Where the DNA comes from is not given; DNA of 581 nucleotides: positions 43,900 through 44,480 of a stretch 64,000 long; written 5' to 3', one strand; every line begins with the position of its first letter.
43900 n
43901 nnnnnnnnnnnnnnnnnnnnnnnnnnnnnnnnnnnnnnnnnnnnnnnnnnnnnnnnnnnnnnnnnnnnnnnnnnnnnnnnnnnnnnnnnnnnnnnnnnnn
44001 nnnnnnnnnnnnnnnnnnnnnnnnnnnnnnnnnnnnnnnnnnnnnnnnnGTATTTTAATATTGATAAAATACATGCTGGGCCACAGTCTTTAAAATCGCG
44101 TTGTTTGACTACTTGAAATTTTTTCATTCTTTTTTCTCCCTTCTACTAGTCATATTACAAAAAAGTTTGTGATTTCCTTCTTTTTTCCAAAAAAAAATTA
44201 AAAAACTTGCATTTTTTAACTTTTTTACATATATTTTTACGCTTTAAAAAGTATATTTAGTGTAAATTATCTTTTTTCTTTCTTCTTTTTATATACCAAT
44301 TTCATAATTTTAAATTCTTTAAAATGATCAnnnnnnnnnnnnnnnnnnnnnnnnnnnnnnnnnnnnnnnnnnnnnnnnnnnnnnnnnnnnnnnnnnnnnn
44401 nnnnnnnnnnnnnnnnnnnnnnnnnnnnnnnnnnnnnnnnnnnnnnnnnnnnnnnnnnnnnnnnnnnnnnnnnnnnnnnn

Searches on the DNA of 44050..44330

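Call 61: search_rna_families(source=window, start=44050, end=44330, threshold=evalue, max_evalue=1)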
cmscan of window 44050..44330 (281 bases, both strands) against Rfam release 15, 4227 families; matches with E-value up to 1: 0.
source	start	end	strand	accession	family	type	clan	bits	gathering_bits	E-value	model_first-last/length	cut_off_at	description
